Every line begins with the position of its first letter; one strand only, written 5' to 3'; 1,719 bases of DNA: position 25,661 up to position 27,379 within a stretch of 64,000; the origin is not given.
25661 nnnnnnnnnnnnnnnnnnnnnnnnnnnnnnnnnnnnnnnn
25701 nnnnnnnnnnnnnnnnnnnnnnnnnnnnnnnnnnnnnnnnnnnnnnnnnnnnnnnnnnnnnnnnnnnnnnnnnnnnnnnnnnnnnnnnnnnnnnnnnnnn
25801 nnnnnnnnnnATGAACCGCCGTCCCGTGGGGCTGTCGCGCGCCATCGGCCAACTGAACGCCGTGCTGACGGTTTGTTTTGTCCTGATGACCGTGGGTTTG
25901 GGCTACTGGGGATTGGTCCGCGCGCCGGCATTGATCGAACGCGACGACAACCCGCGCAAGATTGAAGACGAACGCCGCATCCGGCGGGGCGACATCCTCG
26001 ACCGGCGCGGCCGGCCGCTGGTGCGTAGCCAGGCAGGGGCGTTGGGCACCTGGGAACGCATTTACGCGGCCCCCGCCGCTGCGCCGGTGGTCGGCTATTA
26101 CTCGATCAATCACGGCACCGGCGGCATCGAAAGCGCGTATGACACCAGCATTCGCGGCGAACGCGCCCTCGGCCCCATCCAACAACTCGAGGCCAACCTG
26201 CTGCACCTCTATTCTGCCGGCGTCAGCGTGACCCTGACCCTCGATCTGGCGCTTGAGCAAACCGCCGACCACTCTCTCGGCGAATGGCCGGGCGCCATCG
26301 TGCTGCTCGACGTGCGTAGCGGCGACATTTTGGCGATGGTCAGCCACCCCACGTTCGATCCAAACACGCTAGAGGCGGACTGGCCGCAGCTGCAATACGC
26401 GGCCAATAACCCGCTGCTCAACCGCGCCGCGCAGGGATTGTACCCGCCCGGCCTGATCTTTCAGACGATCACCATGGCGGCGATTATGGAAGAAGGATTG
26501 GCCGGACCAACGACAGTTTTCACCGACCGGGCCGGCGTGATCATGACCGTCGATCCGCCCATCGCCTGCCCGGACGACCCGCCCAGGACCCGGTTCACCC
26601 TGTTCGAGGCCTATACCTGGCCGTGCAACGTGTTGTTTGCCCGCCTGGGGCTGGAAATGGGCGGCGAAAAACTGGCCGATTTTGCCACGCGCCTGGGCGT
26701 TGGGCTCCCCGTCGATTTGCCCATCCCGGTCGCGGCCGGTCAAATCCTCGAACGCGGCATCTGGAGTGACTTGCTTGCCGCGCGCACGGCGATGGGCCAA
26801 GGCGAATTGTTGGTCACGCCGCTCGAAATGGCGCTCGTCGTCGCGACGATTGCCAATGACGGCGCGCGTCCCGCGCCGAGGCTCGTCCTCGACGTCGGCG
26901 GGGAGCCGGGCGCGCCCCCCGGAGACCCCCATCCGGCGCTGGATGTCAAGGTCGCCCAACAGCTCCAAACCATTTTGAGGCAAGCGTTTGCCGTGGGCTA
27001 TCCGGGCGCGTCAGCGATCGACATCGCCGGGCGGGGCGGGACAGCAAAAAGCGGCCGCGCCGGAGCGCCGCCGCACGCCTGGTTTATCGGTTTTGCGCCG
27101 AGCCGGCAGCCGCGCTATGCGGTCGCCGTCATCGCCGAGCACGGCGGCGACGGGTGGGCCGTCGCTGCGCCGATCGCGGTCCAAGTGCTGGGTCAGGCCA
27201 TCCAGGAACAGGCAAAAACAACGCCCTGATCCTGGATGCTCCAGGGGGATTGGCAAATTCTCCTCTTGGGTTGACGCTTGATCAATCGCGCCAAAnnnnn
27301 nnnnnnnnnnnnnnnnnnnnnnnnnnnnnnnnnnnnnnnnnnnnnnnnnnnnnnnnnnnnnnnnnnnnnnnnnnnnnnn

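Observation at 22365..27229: Actinobacteria-type fhaA-fhaB-rodA-pbpA cell-wall cassette without pstP or pknAB, and with an MTA phosphorylase gene inserted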

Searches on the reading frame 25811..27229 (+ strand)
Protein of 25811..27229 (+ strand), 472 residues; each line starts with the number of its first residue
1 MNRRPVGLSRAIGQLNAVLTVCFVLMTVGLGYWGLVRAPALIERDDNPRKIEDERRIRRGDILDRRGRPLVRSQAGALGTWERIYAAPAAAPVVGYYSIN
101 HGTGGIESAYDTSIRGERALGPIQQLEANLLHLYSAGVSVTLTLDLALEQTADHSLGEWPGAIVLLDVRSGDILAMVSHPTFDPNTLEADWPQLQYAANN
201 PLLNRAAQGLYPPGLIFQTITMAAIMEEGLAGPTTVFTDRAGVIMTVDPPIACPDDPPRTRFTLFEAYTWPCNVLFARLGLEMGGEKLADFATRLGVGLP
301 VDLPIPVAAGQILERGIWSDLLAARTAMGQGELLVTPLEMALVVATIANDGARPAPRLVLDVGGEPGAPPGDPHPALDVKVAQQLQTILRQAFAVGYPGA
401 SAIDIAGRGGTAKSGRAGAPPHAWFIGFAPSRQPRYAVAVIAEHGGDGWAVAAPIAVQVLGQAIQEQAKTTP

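Call 5: search_protein_families(library=pfam, proteins=[window:25811-27229:+], max_evalue=0.01)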
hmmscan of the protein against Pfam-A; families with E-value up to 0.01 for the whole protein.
window:25811-27229:+ (472 aa): 2 families
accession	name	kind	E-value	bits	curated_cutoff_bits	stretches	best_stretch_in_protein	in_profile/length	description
PF00905.27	Transpeptidase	-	2.4e-41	142.3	22.1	1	161-460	1-298/299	Penicillin binding protein transpeptidase domain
PF21922.1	PBP_dimer_2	-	1.3e-08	35.4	27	1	59-125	1-68/83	Penicillin binding protein A dimerisation domain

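Call 6: search_protein_families(library=ncbifam, proteins=[window:25811-27229:+], max_evalue=0.01)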
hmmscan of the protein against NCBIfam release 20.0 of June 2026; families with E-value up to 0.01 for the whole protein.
window:25811-27229:+ (472 aa): 17 families
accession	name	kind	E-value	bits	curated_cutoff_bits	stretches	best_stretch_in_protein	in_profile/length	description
TIGR03423.1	pbp2_mrdA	equivalog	2.1e-60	204.9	455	1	102-465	185-592/593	penicillin-binding protein 2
NF051842.1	PBP4_5_Efaec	equivalog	2.7e-30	105.4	700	2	102-235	291-434/668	penicillin-binding protein PBP4(5)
TIGR02214.1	spoVD_pbp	equivalog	8.6e-30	103.6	688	1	136-464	209-555/636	stage V sporulation protein D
NF008061.0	PRK10795.1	equivalog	7e-22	77.7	962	1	133-361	244-487/634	peptidoglycan DD-transpeptidase MrdA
NF011685.0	PRK15105.1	subfamily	5.2e-17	61.6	737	1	161-462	260-556/588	peptidoglycan glycosyltransferase FtsI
NF033378.1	MECD_PBP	exception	1e-13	50.5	1450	1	136-360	323-559/678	PBP2a family beta-lactam-resistant peptidoglycan transpeptidase MecD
NF051885.1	tranpepglycosPbpC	equivalog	4e-13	48.8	900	1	202-430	350-557/632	multimodular transpeptidase-transglycosylase PbpC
NF053573.1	PBP2_PenA_Neis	exception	1.4e-12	47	1105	1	160-463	262-560/572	peptidoglycan D,D-transpeptidase PBP2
TIGR02074.1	PBP_1a_fam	subfamily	6.3e-12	45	508.75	1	153-431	239-497/535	PBP1A family penicillin-binding protein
NF000237.1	MECA_PBP2A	equivalog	3.3e-11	42.2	750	1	272-361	463-552/668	PBP2a family beta-lactam-resistant peptidoglycan transpeptidase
NF000410.1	MECA1_pure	exception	1.4e-10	40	1480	1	161-361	343-550/666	PBP2a family beta-lactam-resistant peptidoglycan transpeptidase MecA1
NF000409.1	MECA_pure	exception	1e-09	37.5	1490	1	272-361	463-552/668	PBP2a family beta-lactam-resistant peptidoglycan transpeptidase MecA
NF038271.1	strep_PBP2X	exception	1.9e-09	36.3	1050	1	164-359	290-480/750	penicillin-binding protein PBP2X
NF000407.1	MECC_PBP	exception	5.1e-09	34.9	1500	1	136-357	317-545/665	PBP2a family beta-lactam-resistant peptidoglycan transpeptidase MecC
NF000408.1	MECA2_pure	exception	7.4e-09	34.3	1525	1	272-361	463-552/668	PBP2a family beta-lactam-resistant peptidoglycan transpeptidase MecA2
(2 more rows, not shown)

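Call 67: search_solved_structures(query=window:25811-27229:+, max_evalue=1e-10, show_alignments=3)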
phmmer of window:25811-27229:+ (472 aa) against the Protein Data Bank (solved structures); distinct sequences matched with E-value up to 1e-10: 74 (the best 60 are shown).
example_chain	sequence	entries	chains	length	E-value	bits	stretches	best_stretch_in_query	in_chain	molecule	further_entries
4mnr_A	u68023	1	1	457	1.8e-44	155.7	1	47-464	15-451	Peptidoglycan glycosyltransferase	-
3lo7_A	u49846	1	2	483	1.5e-38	136.2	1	47-465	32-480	Penicillin-binding protein A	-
3un7_A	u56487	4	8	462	1.6e-38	136.1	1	47-465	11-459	Penicillin-binding protein A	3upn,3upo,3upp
6pl5_B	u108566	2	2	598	3.8e-32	115.1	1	89-460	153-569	Penicillin-binding protein 2/cell division protein FtsI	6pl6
7kis_A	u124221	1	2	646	2.1e-29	106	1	104-462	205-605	Peptidoglycan D,D-transpeptidase MrdA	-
8f3x_A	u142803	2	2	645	1.3e-27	100.1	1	102-449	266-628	Penicillin binding protein 5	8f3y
4jbf_A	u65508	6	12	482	2e-27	99.5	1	36-468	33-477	Peptidoglycan glycosyltransferase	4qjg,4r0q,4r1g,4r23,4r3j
4ra7_A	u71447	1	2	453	4.3e-27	98.4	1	37-468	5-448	Peptidoglycan glycosyltransferase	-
8f3v_A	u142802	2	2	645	1.4e-26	96.7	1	102-448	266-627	Penicillin binding protein 5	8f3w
4n1x_A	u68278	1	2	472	1.7e-26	96.4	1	50-468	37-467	Peptidoglycan glycosyltransferase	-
6c84_A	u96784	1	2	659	2.9e-26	95.7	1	102-462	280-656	Penicillin-binding protein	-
6g0k_A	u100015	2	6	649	3.6e-26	95.4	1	102-464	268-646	Low affinity penicillin-binding protein 5 (PBP5)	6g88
5e31_A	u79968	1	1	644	4.6e-26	95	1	102-443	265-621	Penicillin binding protein 2 prime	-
5dvy_A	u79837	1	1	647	4.7e-26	95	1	102-443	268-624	Penicillin binding protein 2 prime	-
8f3f_A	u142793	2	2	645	5e-26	94.9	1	102-443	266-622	Penicillin binding protein 5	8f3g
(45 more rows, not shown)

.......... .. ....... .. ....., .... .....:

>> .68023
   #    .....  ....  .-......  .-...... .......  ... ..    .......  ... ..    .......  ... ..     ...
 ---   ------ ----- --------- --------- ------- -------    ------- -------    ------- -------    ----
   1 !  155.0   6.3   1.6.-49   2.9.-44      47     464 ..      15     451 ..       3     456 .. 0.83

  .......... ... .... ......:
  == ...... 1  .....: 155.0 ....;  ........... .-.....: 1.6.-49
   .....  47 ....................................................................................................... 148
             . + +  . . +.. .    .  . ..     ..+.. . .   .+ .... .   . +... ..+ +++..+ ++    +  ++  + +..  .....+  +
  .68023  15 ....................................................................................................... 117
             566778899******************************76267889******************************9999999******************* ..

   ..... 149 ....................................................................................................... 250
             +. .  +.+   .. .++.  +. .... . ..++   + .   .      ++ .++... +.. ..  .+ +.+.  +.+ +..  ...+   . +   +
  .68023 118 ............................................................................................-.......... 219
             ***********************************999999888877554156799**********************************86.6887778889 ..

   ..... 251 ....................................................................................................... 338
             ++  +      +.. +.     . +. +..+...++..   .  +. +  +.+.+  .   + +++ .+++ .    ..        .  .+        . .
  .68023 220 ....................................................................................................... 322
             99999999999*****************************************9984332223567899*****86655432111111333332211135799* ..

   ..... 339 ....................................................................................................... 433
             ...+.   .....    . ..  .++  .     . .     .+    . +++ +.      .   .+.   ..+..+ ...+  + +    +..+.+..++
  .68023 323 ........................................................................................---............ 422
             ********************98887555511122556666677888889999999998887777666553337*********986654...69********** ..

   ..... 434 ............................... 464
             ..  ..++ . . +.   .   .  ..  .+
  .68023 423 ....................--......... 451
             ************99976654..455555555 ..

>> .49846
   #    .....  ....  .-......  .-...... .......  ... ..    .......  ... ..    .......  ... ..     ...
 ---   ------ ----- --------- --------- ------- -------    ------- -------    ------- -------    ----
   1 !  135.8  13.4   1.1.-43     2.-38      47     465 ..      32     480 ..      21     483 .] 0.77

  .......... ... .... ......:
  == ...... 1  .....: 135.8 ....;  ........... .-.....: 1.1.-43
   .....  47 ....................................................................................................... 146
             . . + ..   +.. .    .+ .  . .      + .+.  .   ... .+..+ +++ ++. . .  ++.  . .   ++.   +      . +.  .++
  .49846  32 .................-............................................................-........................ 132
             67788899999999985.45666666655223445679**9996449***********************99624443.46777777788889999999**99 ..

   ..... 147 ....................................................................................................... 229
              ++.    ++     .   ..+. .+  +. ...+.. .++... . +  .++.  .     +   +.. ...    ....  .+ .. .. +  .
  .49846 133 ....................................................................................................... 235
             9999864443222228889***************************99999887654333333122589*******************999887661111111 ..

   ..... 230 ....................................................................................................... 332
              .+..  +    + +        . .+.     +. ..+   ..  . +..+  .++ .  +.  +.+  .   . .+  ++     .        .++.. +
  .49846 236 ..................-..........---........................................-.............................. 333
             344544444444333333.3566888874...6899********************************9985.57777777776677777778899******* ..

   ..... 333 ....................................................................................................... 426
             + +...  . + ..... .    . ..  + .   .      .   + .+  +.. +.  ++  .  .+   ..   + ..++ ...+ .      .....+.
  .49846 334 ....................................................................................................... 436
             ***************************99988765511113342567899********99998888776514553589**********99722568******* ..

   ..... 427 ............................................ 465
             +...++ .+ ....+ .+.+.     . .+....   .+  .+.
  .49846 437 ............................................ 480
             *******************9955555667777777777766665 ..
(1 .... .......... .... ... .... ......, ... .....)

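Call 78: find_homologous_proteins(query=window:25811-27229:+, max_evalue=1e-10)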
Query window:25811-27229:+ (472 aa): 2701 proteins with E <= 1e-10 among 8000 candidates; the best 120 are listed.
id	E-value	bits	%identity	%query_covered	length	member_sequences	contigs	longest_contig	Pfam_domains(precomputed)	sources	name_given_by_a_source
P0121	0.0e+0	1051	100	100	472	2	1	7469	PF21922.2,PF00905.28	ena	-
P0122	2.7e-205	701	66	99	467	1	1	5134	PF21922.2,PF00905.28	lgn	-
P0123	2.4e-203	695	67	97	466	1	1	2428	PF21922.2,PF00905.28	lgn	-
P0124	7.7e-203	693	66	94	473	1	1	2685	PF21922.2,PF00905.28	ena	-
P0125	7.7e-203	693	65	99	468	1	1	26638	PF21922.2,PF00905.28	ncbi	-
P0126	1.5e-202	692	68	97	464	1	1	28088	PF21922.2,PF00905.28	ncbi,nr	ncbi:MAG: penicillin-binding protein 2 [Anaerolineae bacterium]|nr:penicillin-binding protein 2 [Ana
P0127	1.9e-201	688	65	98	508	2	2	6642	PF21922.2,PF00905.28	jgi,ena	-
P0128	2.3e-201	688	67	99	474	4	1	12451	PF21922.2,PF00905.28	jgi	jgi:peptidoglycan glycosyltransferase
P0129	1.6e-199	682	66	98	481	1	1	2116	PF21922.2,PF00905.28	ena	-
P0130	1.3e-197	676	66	99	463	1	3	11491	PF21922.2,PF00905.28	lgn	-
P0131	1.8e-197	675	66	97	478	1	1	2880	PF21922.2,PF00905.28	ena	-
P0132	2.3e-197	675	64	98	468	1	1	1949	PF21922.2,PF00905.28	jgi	jgi:peptidoglycan glycosyltransferase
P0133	1.3e-196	672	64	99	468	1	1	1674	PF21922.2,PF00905.28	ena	-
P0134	1.2e-195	669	64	94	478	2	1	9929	PF21922.2,PF00905.28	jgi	jgi:peptidoglycan glycosyltransferase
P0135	1.2e-195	669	65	96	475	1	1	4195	PF21922.2,PF00905.28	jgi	jgi:peptidoglycan glycosyltransferase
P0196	7.0e-113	396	46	92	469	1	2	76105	PF21922.2,PF00905.28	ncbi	-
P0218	8.6e-99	350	41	97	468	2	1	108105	PF21922.2,PF00905.28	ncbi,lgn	-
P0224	1.1e-94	336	40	96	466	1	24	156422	PF21922.2,PF00905.28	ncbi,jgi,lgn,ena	-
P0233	5.8e-88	314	42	97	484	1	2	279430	PF00905.28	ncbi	-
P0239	3.1e-85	305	40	96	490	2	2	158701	PF00905.28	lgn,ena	-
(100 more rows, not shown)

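Call 80: find_encoding_contigs(protein=P0196, flank=9000, max_places=1)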
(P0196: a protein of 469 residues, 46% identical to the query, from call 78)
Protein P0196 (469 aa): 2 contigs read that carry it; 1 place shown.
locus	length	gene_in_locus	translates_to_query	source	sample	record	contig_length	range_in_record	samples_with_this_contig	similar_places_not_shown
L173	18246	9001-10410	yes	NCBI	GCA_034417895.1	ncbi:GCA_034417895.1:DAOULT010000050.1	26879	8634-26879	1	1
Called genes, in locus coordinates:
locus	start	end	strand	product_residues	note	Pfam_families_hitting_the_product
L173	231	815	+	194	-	PF04542:Sigma70_r2, PF08281:Sigma70_r4_2, PF04545:Sigma70_r4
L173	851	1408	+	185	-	PF13490:zf-HC2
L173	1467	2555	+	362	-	PF04519:Bactofilin (weak)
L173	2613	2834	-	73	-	-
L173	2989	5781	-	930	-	PF00111:Fer2, PF01799:Fer2_2, PF01315:Ald_Xan_dh_C, PF02738:MoCoBD_1, PF20256:MoCoBD_2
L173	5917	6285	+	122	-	PF02583:Trns_repr_metal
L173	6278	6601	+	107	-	PF00085:Thioredoxin, PF14595:Thioredoxin_9 (weak), PF13098:Thioredoxin_2, PF13905:Thioredoxin_8 (faint), PF07449:HyaE (weak)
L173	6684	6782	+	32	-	-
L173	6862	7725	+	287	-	PF01048:PNP_UDP_1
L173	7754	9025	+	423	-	PF01098:FTSW_RODA_SPOVE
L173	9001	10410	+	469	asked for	PF21922:PBP_dimer_2 (weak), PF00905:Transpeptidase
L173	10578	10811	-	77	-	-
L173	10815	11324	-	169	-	PF03205:MobB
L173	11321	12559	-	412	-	PF03453:MoeA_N, PF00994:MoCF_biosynth, PF03454:MoeA_C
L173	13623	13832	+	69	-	-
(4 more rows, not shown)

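Call 81: find_encoding_contigs(protein=P0224, flank=9000, max_places=1)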
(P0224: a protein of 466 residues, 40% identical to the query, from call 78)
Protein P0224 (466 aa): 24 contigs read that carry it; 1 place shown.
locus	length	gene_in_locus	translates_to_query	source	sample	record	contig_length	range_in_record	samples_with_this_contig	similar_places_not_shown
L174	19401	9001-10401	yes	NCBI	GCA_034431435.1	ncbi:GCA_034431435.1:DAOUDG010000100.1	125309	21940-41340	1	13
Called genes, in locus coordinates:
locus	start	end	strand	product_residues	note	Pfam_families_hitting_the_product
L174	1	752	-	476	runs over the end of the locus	PF00696:AA_kinase, PF01842:ACT, PF13740:ACT_6 (faint), PF13840:ACT_7, PF22468:ACT_9, PF13840:ACT_7, PF01842:ACT, PF22468:ACT_9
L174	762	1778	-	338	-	PF00899:ThiF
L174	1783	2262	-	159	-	PF00156:Pribosyltran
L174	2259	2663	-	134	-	-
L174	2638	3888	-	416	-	PF05810:NinF (faint), PF00291:PALP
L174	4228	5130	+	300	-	PF09194:Endonuc-BsobI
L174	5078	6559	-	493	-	PF01555:N6_N4_Mtase (faint)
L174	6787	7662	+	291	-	PF01048:PNP_UDP_1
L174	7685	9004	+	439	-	PF01098:FTSW_RODA_SPOVE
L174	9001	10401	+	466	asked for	PF21922:PBP_dimer_2, PF00905:Transpeptidase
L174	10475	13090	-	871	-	PF00082:Peptidase_S8, PF00041:fn3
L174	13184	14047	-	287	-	PF00892:EamA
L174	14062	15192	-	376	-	PF04107:GCS2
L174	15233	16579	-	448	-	PF14403:CP_ATPgrasp_2 (faint)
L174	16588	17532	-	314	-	-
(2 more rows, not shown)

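Call 82: find_encoding_contigs(protein=P0233, flank=9000, max_places=1)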
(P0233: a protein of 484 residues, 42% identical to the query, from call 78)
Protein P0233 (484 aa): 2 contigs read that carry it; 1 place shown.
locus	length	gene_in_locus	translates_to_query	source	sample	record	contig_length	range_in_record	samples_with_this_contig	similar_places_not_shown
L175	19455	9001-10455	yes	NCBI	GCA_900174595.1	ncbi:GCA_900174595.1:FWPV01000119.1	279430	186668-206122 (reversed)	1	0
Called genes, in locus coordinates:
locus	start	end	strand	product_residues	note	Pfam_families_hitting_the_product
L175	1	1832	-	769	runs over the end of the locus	PF07676:PD40 (faint), PF26550:Tricorn_2nd (faint), PF14344:DUF4397 (weak), PF00930:DPPIV_N (faint), PF26549:Tricorn_N (weak)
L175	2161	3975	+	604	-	PF01476:LysM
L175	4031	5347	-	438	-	PF00109:ketoacyl-synt, PF02801:Ketoacyl-synt_C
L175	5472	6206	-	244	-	PF10502:Peptidase_S26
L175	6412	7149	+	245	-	PF12401:FhaA_N, PF16697:Yop-YscD_cpl, PF00498:FHA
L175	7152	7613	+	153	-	PF16697:Yop-YscD_cpl, PF00498:FHA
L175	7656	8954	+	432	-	PF01098:FTSW_RODA_SPOVE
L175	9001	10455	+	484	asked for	PF00905:Transpeptidase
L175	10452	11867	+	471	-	PF00206:Lyase_1, PF10397:ADSL_C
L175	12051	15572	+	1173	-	PF00082:Peptidase_S8, PF02225:PA, PF18911:PKD_4 (weak), PF00801:PKD (weak)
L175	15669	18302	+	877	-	PF01368:DHH, PF02272:DHHA1 (weak), PF00571:CBS, PF01743:PolyA_pol, PF12627:PolyA_pol_RNAbd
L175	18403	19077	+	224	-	PF04542:Sigma70_r2 (weak), PF04545:Sigma70_r4 (weak), PF08281:Sigma70_r4_2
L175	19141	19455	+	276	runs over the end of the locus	-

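Call 88: find_encoding_contigs(protein=P0218, flank=9000, max_places=1)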
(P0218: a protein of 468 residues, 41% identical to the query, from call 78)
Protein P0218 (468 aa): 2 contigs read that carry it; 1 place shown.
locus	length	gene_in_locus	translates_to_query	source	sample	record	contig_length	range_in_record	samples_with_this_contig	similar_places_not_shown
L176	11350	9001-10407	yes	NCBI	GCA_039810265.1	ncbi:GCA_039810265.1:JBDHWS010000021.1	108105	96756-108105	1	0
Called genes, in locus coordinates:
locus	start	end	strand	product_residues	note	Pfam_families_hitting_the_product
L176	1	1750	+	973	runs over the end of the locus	PF00675:Peptidase_M16, PF05193:Peptidase_M16_C, PF08367:M16C_assoc, PF22516:PreP_C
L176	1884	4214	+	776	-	PF11992:TgpA_N, PF01841:Transglut_core, PF13559:DUF4129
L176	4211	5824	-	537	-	PF00933:Glyco_hydro_3, PF01915:Glyco_hydro_3_C (weak)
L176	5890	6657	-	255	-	PF24553:Rv0428c_C, PF00583:Acetyltransf_1, PF13508:Acetyltransf_7, PF08445:FR47 (weak)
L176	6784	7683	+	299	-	PF01048:PNP_UDP_1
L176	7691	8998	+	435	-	PF01098:FTSW_RODA_SPOVE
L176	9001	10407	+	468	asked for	PF21922:PBP_dimer_2, PF00905:Transpeptidase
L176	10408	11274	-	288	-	PF00892:EamA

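Call 89: find_encoding_contigs(protein=P0239, flank=9000, max_places=1)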
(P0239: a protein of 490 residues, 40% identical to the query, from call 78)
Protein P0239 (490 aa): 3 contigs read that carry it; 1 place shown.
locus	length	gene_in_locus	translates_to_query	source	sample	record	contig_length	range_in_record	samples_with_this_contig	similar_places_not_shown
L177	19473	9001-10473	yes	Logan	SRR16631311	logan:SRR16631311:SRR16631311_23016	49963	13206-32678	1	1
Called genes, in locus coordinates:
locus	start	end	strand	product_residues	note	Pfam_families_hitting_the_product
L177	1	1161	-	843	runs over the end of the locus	PF14344:DUF4397 (faint), PF26549:Tricorn_N, PF07676:PD40 (weak)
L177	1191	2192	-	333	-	PF05569:Peptidase_M56, PF01435:Peptidase_M48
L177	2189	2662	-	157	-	PF03965:Penicillinase_R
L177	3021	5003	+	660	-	PF01476:LysM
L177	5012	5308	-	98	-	PF00173:Cyt-b5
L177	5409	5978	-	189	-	PF10502:Peptidase_S26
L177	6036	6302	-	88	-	-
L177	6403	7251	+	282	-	PF12401:FhaA_N, PF16697:Yop-YscD_cpl, PF00498:FHA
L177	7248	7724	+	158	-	PF16697:Yop-YscD_cpl, PF00498:FHA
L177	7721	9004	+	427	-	PF01098:FTSW_RODA_SPOVE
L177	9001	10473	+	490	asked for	PF00905:Transpeptidase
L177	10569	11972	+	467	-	PF00206:Lyase_1, PF10397:ADSL_C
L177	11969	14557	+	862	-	PF01368:DHH (faint), PF02272:DHHA1, PF00571:CBS, PF01743:PolyA_pol, PF12627:PolyA_pol_RNAbd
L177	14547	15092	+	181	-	-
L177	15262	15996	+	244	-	PF10502:Peptidase_S26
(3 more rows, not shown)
